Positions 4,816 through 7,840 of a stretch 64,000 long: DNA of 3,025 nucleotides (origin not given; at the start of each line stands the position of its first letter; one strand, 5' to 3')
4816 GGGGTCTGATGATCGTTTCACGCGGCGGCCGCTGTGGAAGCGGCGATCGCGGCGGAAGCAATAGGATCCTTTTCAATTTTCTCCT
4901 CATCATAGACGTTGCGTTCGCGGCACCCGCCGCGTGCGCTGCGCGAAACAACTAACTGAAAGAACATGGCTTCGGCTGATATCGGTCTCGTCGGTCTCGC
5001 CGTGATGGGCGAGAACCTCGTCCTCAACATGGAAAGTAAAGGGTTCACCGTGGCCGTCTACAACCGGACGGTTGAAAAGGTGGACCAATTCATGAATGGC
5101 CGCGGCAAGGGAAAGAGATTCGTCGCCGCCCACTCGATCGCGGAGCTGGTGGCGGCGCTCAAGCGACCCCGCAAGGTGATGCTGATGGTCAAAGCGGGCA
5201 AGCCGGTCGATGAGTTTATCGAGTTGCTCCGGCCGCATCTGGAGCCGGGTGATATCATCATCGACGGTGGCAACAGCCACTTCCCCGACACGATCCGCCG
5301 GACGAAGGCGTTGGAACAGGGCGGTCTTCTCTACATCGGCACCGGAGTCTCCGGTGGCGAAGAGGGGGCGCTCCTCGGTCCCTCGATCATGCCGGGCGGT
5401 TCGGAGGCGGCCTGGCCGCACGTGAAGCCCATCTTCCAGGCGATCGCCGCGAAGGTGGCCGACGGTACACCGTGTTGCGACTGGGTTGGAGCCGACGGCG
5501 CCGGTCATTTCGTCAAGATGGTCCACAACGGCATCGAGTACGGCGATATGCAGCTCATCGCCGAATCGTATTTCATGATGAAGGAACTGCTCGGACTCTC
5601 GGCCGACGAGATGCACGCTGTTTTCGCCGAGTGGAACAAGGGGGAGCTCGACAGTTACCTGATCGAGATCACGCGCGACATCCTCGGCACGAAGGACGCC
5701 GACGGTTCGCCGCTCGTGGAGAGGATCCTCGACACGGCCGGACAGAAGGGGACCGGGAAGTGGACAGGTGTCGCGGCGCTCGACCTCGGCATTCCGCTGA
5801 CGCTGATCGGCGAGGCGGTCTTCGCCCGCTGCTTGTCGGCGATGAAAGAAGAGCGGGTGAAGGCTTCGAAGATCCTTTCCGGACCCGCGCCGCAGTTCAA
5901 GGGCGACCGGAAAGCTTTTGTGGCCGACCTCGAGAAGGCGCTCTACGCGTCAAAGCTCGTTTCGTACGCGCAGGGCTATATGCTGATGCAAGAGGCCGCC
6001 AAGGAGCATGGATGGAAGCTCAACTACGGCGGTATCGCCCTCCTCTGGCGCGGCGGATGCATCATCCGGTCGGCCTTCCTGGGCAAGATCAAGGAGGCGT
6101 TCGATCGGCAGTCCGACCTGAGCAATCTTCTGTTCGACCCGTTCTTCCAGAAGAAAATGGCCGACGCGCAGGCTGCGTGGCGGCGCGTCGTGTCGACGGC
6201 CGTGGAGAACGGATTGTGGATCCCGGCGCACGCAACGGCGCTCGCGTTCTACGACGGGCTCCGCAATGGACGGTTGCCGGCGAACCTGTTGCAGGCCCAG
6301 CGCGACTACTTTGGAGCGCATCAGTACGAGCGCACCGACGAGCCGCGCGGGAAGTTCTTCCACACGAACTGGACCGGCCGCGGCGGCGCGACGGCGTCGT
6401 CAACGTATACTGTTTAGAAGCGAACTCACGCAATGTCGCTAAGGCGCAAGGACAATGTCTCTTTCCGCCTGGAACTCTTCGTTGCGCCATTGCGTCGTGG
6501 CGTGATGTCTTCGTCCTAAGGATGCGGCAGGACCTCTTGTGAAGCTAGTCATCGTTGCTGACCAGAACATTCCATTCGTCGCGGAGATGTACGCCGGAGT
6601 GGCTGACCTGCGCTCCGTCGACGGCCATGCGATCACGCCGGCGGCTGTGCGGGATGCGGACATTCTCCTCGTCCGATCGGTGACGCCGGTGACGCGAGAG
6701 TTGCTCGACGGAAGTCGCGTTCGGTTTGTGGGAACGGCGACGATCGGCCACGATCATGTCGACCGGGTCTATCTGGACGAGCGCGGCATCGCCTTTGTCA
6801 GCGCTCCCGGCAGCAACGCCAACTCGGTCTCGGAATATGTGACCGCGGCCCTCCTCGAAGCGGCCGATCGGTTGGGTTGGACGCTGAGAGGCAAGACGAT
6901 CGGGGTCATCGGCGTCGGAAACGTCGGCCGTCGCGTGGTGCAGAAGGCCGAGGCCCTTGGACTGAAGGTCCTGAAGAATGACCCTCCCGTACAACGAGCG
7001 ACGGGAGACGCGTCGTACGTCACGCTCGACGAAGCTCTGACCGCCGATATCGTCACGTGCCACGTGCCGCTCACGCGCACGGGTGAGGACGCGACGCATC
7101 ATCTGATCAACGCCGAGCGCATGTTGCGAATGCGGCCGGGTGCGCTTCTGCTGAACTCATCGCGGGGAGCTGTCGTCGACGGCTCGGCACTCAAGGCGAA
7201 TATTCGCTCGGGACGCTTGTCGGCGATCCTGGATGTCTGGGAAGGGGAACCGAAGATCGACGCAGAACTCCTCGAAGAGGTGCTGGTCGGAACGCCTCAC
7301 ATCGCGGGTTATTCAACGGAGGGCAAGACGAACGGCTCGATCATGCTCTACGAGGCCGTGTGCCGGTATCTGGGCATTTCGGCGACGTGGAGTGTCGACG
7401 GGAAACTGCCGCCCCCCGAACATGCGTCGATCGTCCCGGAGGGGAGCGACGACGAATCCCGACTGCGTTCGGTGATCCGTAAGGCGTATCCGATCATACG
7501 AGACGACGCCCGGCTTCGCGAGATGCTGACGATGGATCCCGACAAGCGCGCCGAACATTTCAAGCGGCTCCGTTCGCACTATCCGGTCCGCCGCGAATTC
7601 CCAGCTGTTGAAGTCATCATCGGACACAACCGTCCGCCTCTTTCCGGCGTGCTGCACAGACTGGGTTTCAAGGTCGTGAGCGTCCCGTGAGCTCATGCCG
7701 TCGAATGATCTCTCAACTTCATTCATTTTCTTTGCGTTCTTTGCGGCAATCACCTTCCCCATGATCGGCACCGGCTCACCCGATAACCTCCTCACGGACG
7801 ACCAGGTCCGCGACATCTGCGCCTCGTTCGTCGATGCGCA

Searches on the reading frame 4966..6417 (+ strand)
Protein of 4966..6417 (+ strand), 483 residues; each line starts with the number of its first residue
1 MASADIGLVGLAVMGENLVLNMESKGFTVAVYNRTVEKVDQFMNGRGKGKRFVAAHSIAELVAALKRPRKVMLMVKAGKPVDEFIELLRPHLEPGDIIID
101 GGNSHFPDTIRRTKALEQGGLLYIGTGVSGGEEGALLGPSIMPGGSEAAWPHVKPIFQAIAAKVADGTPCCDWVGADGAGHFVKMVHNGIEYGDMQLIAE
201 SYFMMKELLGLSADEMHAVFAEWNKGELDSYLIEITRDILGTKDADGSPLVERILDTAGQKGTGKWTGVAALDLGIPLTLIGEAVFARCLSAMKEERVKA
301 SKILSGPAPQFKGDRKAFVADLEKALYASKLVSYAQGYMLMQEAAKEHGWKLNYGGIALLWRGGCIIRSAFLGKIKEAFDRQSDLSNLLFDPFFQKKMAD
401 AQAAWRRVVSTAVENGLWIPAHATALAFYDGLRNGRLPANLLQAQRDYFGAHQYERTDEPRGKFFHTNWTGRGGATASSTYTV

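Call 4: search_protein_families(library=pfam, proteins=[window:4966-6417:+])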
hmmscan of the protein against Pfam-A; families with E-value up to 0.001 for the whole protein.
window:4966-6417:+ (483 aa): 2 families
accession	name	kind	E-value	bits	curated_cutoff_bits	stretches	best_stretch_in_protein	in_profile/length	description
PF00393.24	6PGD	-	4.3e-132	440.3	27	1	180-469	1-290/290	6-phosphogluconate dehydrogenase, C-terminal domain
PF03446.21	NAD_binding_2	-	5.1e-50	170.1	21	1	5-165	1-157/161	NAD binding domain of 6-phosphogluconate dehydrogenase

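Call 7: search_protein_families(library=ncbifam, proteins=[window:4966-6417:+])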
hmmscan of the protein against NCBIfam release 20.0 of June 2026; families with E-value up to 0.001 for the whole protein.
window:4966-6417:+ (483 aa): 9 families
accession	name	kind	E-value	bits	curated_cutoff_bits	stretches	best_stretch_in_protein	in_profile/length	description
TIGR00873.1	gnd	equivalog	2.2e-230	765.3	426.7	1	5-470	1-466/467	decarboxylating NADP(+)-dependent phosphogluconate dehydrogenase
NF006765.0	PRK09287.1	equivalog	1.5e-217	723.2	413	1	2-473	2-471/476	NADP-dependent phosphogluconate dehydrogenase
NF007161.0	PRK09599.1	subfamily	5e-81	272.2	271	2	5-311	2-293/302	NADP-dependent phosphogluconate dehydrogenase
TIGR00872.1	gnd_rel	equivalog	5.6e-61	206.4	297.2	2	6-313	3-292/299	phosphogluconate dehydrogenase (NAD(+)-dependent, decarboxylating)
TIGR01505.1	tartro_sem_red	equivalog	9.3e-12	44.7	340.75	1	6-201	2-186/291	2-hydroxy-3-oxopropionate reductase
NF008592.0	PRK11559.1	equivalog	3.2e-11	43.1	397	1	4-187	3-175/296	2-hydroxy-3-oxopropionate reductase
TIGR01692.1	HIBADH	equivalog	5.4e-10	39.1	291.6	1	9-220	2-201/288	3-hydroxyisobutyrate dehydrogenase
NF043037.1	ThreonDh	equivalog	8.4e-09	35.2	350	1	4-188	3-177/297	L-threonate dehydrogenase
NF011633.0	PRK15059.1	equivalog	1.2e-05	24.7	451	1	6-186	3-171/292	2-hydroxy-3-oxopropionate reductase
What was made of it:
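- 4966..6417 (+): Gnd, decarboxylating NADP-dependent 6-phosphogluconate dehydrogenase. TIGR00873, 765 bits (cutoff 427) (call 7).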

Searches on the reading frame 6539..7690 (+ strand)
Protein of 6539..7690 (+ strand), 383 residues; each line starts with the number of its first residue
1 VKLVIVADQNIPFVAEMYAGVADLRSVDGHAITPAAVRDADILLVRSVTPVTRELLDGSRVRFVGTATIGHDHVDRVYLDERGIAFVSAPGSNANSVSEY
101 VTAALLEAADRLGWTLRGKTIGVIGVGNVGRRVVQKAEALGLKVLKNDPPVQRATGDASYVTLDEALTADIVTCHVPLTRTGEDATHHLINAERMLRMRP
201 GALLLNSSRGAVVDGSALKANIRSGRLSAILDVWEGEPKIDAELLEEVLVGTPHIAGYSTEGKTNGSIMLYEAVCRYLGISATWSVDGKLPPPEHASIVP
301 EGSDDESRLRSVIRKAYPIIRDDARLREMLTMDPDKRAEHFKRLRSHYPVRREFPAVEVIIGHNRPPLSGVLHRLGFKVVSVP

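Call 4: search_protein_families(library=pfam, proteins=[window:6539-7690:+])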
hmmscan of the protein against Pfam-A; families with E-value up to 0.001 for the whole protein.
window:6539-7690:+ (383 aa): 3 families
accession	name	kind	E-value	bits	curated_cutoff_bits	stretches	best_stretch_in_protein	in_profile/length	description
PF02826.25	2-Hacid_dh_C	-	5.7e-35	120.7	25.1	1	107-256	25-178/178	D-isomer specific 2-hydroxyacid dehydrogenase, NAD binding domain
PF00389.36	2-Hacid_dh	-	1.8e-17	63.7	24.6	1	33-278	33-124/134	D-isomer specific 2-hydroxyacid dehydrogenase, catalytic domain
PF11890.14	DUF3410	-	1.3e-13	51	31.4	1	290-362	2-69/81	Domain of unknown function (DUF3410)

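Call 7: search_protein_families(library=ncbifam, proteins=[window:6539-7690:+])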
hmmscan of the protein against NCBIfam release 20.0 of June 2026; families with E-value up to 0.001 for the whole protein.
window:6539-7690:+ (383 aa): 22 families
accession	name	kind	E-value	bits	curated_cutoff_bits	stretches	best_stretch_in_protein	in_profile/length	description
NF001309.0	PRK00257.1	equivalog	1.5e-128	429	434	1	4-379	2-378/379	4-phosphoerythronate dehydrogenase PdxB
NF011966.0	PRK15438.1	equivalog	1.9e-96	323.4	687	1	5-382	3-375/378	4-phosphoerythronate dehydrogenase PdxB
TIGR01327.1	PGDH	equivalog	9.2e-44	150.1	454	1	35-278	36-301/525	phosphoglycerate dehydrogenase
NF008759.0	PRK11790.1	equivalog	2.2e-38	132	404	2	115-283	149-322/410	phosphoglycerate dehydrogenase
NF009714.1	PRK13243.1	equivalog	1.1e-32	113.7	455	1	112-269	144-304/332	glyoxylate reductase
NF000492.1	vanH_gen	exception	3.8e-28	98.5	540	1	113-240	136-258/312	D-lactate dehydrogenase VanH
NF000128.1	vanH-Sc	exception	6.9e-27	94.4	650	1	47-240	73-278/337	D-lactate dehydrogenase VanH-Sc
NF005069.0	PRK06487.1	equivalog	1.3e-26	93.4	448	1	116-264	149-297/320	2-hydroxyacid dehydrogenase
NF006263.0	PRK08410.1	equivalog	1.4e-25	90.4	389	1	100-264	127-293/311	D-2-hydroxyacid dehydrogenase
NF005387.0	PRK06932.1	equivalog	1.6e-25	89.8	492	1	116-257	145-289/314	2-hydroxyacid dehydrogenase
NF011938.0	PRK15409.1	equivalog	3.8e-23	82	492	1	110-263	137-294/324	glyoxylate/hydroxypyruvate reductase GhrB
NF041369.1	Dhydh_Halo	equivalog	1.9e-22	79.9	400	1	113-273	127-290/305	D-2-hydroxyacid dehydrogenase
NF000371.1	vanH_Agroup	exception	4.4e-22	78.7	700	1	109-238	137-261/322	VanH-A/VanH-Pt family D-lactate dehydrogenase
NF005750.0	PRK07574.1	equivalog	2.5e-21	76.2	329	1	52-260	105-339/386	NAD-dependent formate dehydrogenase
NF000004.1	vanH-D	exception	3.7e-21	75.6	550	1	110-253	139-277/323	D-lactate dehydrogenase VanH-D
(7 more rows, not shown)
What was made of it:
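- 6539..7690 (+): PdxB-family 4-phosphoerythronate dehydrogenase; its role in the cluster is unexplained. NCBIfam PRK00257, 429 bits (cutoff 434) (call 7).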

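Call 45: search_solved_structures(query=window:6539-7690:+, max_evalue=1e-10)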
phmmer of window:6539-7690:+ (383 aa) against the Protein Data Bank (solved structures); distinct sequences matched with E-value up to 1e-10: 124 (the best 60 are shown).
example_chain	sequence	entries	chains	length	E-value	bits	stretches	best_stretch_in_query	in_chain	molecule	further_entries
2o4c_A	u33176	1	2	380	4e-89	302.4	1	5-379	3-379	Erythronate-4-phosphate dehydrogenase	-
3oet_A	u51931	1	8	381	1.2e-86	294.3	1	4-381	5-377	Erythronate-4-phosphate dehydrogenase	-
5dt9_A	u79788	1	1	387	4.5e-77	262.7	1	4-379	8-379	Erythronate-4-phosphate dehydrogenase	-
1wwk_A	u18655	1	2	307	1.9e-33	119.2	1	36-277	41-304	phosphoglycerate dehydrogenase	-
3ddn_A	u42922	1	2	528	7.3e-30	107.4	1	3-272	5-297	D-3-phosphoglycerate dehydrogenase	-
1ygy_A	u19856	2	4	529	7.5e-30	107.4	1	3-271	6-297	D-3-phosphoglycerate dehydrogenase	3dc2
6bii_A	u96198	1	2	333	7.3e-28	100.8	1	112-267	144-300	Glyoxylate reductase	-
9jcm_A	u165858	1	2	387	2.6e-27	99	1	35-275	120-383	D-3-phosphoglycerate dehydrogenase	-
27ws_A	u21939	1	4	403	2.9e-27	98.8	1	26-278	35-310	D-3-phosphoglycerate dehydrogenase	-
8pin_A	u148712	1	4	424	3.8e-27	98.5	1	37-278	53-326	D-3-phosphoglycerate dehydrogenase 2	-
8pir_F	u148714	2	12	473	4.5e-27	98.2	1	37-278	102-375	phosphoglycerate dehydrogenase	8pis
8pio_F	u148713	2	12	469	4.7e-27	98.2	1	37-278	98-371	phosphoglycerate dehydrogenase | D-3-phosphoglycerate dehydrogenase 2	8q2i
9jcn_A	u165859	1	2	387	5.1e-27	98.1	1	35-275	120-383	D-3-phosphoglycerate dehydrogenase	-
3kb6_A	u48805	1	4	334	5.9e-26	94.6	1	112-238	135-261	D-lactate dehydrogenase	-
5tx7_A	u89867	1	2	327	3.5e-25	92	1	115-260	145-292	D-isomer specific 2-hydroxyacid dehydrogenase family protein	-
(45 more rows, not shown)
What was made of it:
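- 6539..7690 (+): It has the PdxB-specific DUF3410 domain (call 4) and matches PDB 2O4C at E=4e-89 (call 45).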

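Call 67: find_homologous_proteins(query=window:6539-7690:+)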
Query window:6539-7690:+ (383 aa): 7964 proteins with E <= 0.001 among 8000 candidates; the best 120 are listed.
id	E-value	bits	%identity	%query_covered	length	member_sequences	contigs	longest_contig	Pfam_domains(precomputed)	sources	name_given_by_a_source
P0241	2.0e-248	841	100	100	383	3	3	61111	PF00389.37,PF11890.15,PF02826.26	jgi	jgi:erythronate-4-phosphate dehydrogenase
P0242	7.7e-212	721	86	99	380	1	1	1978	PF00389.37,PF11890.15,PF02826.26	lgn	-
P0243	6.9e-210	715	84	99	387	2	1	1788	PF00389.37,PF11890.15,PF02826.26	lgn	-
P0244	2.9e-209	713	84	99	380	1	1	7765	PF00389.37,PF11890.15,PF02826.26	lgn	-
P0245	7.4e-208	708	85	99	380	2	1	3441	PF00389.37,PF11890.15,PF02826.26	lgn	-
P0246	2.2e-202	690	82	99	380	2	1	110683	PF00389.37,PF11890.15,PF02826.26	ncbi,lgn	-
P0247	4.2e-178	610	75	95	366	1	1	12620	PF00389.37,PF11890.15,PF02826.26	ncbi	-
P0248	4.3e-173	594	71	99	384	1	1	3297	PF00389.37,PF11890.15,PF02826.26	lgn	-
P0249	2.6e-151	522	63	98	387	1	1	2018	PF00389.37,PF11890.15,PF02826.26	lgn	-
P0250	9.8e-128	444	55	99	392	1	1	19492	PF00389.37,PF11890.15,PF02826.26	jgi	-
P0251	1.8e-126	440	55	98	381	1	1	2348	PF00389.37,PF11890.15,PF02826.26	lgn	-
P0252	2.2e-126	440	56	98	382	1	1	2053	PF00389.37,PF11890.15,PF02826.26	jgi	-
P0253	1.0e-125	438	57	98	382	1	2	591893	PF00389.37,PF11890.15,PF02826.26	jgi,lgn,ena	-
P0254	2.7e-125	436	58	98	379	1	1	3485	PF00389.37,PF11890.15,PF02826.26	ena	-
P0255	3.3e-125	436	56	98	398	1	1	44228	PF00389.37,PF11890.15,PF02826.26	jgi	-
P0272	5.1e-120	419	51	99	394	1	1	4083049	PF00389.37,PF11890.15,PF02826.26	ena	-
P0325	8.5e-117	408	52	98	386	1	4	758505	PF00389.37,PF11890.15,PF02826.26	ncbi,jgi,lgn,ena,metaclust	metaclust:\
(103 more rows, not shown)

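Call 68: find_encoding_contigs(protein=P0253, flank=6000, max_places=1)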
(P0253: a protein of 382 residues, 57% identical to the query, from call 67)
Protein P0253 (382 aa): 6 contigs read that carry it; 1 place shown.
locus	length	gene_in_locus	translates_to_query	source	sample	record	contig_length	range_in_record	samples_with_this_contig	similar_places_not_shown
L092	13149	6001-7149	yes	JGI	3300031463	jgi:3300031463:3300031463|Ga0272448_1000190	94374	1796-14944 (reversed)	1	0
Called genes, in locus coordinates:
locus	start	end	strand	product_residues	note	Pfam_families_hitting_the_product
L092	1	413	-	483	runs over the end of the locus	PF00285:Citrate_synt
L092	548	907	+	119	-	-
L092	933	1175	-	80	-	PF01016:Ribosomal_L27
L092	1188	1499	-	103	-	PF00829:Ribosomal_L21p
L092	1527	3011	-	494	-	PF00575:S1 (weak), PF10150:RNase_E_G, PF20833:RNase_E_G_Thio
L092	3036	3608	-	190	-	PF10105:DUF2344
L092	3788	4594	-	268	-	PF13428:TPR_14 (faint), PF09976:TPR_21, PF14559:TPR_19 (faint), PF13174:TPR_6 (faint), PF00515:TPR_1 (faint), PF07719:TPR_2 (faint), PF13424:TPR_12 (weak), PF13432:TPR_16, +2 more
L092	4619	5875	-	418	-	PF00365:PFK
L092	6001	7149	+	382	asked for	PF00389:2-Hacid_dh, PF02826:2-Hacid_dh_C, PF11890:DUF3410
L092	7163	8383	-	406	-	PF10396:TrmE_N, PF12631:MnmE_helical (faint), PF00009:GTP_EFTU (faint), PF01926:MMR_HSR1, PF02421:FeoB_N (weak)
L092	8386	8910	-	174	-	-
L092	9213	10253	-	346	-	PF07224:Chlorophyllase (faint), PF03403:PAF-AH_p_II (weak), PF12740:PETase (weak), PF00561:Abhydrolase_1 (weak)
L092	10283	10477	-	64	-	-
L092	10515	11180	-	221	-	-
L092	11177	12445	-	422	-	PF02403:Seryl_tRNA_N, PF00587:tRNA-synt_2b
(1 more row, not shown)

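Call 69: find_encoding_contigs(protein=P0272, flank=6000, max_places=1)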
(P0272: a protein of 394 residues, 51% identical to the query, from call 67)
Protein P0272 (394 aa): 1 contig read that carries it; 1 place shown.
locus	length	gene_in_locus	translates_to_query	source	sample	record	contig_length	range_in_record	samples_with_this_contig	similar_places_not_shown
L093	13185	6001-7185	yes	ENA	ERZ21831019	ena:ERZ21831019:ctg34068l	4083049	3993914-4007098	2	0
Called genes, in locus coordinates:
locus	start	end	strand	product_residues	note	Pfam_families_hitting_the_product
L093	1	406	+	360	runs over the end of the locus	PF01916:DS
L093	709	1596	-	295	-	PF00795:CN_hydrolase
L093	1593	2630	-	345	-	PF04371:PAD_porph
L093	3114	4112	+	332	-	PF01408:GFO_IDH_MocA, PF22725:GFO_IDH_MocA_C3, PF02894:GFO_IDH_MocA_C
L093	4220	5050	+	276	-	PF00106:adh_short, PF13561:adh_short_C2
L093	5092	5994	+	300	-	-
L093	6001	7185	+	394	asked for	PF00389:2-Hacid_dh, PF02826:2-Hacid_dh_C, PF11890:DUF3410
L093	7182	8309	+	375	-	PF02463:SMC_N, PF11398:DUF2813 (faint), PF13476:AAA_23, PF00005:ABC_tran (faint), PF13304:AAA_21 (weak), PF13175:AAA_15 (weak), PF13304:AAA_21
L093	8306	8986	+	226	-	PF14103:DUF4276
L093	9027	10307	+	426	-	PF09861:Lar_N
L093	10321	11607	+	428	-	PF00365:PFK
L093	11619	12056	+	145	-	PF06803:DUF1232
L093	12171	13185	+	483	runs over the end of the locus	PF03446:NAD_binding_2, PF00393:6PGD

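Call 70: find_encoding_contigs(protein=P0325, flank=6000, max_places=1)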
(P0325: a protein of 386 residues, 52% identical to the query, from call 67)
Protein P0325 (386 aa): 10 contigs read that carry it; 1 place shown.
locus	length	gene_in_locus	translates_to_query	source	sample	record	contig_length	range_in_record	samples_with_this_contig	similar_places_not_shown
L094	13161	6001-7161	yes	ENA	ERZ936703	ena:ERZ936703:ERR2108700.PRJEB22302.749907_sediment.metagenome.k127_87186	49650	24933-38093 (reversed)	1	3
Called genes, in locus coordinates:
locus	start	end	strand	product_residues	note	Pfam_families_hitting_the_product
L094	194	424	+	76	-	-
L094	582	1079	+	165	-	-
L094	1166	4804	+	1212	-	-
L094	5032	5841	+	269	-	PF00535:Glycos_transf_2, PF13641:Glyco_tranf_2_3, PF10111:Glyco_tranf_2_2 (weak), PF02709:Glyco_transf_7C (weak)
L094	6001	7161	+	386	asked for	PF00389:2-Hacid_dh, PF02826:2-Hacid_dh_C, PF11890:DUF3410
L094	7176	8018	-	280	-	PF03602:Cons_hypoth95 (faint), PF01555:N6_N4_Mtase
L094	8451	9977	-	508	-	PF02518:HATPase_c, PF13589:HATPase_c_3, PF09239:Topo-VIb_trans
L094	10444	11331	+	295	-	PF13424:TPR_12 (faint), PF13432:TPR_16 (faint), PF13428:TPR_14 (faint), PF07719:TPR_2 (faint)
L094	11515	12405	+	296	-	PF01904:DUF72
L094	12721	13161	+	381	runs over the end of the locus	PF01833:TIG (weak)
